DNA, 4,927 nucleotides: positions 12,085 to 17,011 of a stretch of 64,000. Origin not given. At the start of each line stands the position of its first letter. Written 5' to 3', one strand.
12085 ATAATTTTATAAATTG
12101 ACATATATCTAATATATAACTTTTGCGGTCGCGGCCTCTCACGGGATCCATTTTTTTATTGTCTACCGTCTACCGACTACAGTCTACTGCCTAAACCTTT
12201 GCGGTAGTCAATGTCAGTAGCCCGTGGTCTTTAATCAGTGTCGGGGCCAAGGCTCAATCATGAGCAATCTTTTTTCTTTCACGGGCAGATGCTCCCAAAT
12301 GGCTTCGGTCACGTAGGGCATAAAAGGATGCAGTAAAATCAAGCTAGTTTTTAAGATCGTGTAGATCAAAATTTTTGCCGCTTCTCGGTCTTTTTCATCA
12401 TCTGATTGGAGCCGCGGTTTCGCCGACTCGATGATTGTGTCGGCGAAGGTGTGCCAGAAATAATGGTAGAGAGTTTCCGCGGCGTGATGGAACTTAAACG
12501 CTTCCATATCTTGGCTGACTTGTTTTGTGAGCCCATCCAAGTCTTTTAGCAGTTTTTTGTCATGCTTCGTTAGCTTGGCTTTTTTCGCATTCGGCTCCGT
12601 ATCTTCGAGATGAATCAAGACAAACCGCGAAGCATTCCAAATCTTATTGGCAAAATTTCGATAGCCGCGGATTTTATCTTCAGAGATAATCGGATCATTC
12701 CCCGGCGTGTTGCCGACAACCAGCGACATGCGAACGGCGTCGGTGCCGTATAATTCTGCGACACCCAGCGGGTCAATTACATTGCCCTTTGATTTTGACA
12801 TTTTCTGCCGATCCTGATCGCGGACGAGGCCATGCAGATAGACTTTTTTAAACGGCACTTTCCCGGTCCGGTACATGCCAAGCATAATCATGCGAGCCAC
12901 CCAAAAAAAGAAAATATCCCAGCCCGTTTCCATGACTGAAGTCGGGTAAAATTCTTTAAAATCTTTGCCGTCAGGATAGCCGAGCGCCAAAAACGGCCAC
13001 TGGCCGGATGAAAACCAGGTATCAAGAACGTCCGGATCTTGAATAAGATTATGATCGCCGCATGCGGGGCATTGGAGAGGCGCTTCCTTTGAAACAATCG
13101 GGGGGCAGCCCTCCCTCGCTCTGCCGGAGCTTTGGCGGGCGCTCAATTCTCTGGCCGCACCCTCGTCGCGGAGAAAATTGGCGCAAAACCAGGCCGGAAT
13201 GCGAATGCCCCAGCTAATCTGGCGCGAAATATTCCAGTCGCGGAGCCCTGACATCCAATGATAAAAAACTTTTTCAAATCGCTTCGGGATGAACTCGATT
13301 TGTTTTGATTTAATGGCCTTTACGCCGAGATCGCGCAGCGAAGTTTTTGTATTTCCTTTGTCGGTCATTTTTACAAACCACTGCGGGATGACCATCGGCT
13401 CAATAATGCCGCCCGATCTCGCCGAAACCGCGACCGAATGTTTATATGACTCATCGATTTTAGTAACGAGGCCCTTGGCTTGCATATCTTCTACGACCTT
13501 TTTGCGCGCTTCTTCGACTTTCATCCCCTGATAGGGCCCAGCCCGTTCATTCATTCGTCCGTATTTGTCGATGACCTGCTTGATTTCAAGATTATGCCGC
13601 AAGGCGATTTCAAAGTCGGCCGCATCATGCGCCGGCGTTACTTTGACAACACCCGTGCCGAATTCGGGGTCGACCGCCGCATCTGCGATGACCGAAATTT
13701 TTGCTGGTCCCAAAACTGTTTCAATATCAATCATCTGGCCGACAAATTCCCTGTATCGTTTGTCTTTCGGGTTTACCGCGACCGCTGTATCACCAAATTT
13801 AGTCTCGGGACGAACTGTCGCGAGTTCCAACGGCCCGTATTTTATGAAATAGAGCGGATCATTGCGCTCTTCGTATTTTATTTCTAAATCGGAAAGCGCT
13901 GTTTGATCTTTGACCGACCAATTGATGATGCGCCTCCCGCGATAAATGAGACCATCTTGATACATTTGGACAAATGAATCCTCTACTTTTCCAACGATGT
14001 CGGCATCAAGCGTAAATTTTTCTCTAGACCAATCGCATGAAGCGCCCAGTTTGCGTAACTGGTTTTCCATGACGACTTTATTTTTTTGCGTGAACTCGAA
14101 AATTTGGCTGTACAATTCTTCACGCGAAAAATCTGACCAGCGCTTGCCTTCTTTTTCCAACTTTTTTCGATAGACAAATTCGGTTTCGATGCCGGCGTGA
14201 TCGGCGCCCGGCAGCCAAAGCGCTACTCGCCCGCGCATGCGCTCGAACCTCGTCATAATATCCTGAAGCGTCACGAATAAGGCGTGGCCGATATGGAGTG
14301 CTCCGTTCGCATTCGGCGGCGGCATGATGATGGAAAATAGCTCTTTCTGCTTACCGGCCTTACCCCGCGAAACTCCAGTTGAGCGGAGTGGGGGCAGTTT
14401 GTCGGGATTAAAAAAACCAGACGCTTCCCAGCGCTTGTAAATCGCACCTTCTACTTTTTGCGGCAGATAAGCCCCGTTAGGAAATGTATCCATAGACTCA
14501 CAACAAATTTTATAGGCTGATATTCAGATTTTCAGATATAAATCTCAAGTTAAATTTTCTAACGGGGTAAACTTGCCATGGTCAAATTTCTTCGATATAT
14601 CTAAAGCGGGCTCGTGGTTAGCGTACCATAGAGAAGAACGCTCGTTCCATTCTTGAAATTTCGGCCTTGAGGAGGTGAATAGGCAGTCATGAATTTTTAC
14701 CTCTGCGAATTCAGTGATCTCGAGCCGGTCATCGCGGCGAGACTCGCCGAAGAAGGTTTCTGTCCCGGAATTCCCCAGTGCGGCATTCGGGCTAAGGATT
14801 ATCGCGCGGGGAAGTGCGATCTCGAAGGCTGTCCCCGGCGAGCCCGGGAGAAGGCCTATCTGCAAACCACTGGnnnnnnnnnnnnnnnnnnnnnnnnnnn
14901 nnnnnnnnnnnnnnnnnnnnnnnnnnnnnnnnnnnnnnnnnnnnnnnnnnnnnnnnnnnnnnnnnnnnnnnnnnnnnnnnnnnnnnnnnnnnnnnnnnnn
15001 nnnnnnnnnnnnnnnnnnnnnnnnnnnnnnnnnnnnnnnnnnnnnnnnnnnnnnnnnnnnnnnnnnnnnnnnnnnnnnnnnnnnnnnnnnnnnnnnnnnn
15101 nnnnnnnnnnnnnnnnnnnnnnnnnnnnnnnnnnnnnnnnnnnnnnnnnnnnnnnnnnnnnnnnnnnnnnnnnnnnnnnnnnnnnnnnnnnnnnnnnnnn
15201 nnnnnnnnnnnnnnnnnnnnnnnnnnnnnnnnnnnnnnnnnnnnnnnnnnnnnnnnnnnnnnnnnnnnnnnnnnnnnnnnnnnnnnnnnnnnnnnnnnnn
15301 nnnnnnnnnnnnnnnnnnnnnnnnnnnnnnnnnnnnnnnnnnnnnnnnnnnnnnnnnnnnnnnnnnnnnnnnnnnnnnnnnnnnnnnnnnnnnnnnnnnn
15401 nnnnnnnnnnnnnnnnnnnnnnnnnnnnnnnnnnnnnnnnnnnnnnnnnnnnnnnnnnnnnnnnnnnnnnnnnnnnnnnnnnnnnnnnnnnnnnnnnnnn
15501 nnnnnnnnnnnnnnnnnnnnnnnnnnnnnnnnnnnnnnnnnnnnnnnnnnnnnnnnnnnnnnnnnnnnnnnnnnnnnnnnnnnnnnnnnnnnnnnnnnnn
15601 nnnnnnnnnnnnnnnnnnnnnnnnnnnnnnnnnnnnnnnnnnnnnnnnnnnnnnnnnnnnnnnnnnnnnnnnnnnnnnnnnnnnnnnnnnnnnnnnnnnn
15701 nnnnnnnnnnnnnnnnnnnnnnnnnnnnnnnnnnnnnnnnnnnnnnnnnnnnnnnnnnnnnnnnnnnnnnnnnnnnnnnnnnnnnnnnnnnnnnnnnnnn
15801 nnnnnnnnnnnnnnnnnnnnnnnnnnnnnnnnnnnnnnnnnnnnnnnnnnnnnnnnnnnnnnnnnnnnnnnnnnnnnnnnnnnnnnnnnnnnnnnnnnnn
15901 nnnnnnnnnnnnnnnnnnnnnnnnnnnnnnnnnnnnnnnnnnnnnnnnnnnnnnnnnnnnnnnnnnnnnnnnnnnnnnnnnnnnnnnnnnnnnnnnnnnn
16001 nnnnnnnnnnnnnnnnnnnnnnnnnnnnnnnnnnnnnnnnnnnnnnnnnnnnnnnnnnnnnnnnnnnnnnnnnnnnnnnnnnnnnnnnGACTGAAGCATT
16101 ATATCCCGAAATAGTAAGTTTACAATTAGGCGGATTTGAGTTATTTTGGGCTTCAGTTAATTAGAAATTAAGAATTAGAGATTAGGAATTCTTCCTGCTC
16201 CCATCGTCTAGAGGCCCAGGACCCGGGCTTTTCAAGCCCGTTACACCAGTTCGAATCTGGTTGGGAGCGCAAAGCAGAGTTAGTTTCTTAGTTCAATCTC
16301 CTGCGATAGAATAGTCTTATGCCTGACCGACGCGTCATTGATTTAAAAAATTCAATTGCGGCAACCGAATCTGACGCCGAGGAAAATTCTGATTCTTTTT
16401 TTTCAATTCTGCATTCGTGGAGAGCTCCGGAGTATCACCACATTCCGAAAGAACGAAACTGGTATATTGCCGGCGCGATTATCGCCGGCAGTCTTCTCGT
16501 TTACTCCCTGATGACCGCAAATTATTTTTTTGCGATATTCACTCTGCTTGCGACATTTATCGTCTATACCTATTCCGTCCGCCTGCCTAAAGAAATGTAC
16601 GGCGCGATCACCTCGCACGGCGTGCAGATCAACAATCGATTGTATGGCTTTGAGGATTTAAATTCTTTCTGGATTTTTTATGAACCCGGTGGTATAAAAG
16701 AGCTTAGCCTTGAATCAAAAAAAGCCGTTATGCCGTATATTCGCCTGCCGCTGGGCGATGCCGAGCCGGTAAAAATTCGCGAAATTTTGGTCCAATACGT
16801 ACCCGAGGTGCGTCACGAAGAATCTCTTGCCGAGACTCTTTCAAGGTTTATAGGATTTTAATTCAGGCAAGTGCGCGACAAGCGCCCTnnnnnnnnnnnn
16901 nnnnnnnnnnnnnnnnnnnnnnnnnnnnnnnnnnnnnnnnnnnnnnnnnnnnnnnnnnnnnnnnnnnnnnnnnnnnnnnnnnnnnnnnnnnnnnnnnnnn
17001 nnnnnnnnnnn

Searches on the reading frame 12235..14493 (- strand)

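Call 6: search_protein_families(library=pfam, proteins=[window:12235-14493:-], max_evalue=0.001)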
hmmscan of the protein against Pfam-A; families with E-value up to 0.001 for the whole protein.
window:12235-14493:- (752 aa): 4 families
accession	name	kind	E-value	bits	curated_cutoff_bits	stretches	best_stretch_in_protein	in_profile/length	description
PF00133.28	tRNA-synt_1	-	4.1e-122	408.3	22.7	1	45-594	17-404/414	tRNA synthetases class I (I, L, M and V)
PF08264.19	Anticodon_1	-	1.5e-27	96.7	25.1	1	645-750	1-105/148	Anticodon-binding domain of tRNA ligase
PF09334.17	tRNA-synt_1g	-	4e-18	65.8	20.1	1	60-107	8-55/391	tRNA synthetases class I (M)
PF13603.12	tRNA-synt_1_2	-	8.7e-07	29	25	1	268-314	100-146/185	Leucyl-tRNA synthetase, editing domain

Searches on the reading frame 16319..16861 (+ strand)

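Call 78: search_protein_families(library=pfam, proteins=[window:16319-16861:+], max_evalue=0.001)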
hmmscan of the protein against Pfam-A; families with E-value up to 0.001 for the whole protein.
window:16319-16861:+ (180 aa): 1 family
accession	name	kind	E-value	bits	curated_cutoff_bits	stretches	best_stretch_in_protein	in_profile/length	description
PF20794.3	bPH_7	-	7.1e-05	22.8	25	1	40-135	3-90/135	Bacterial PH domain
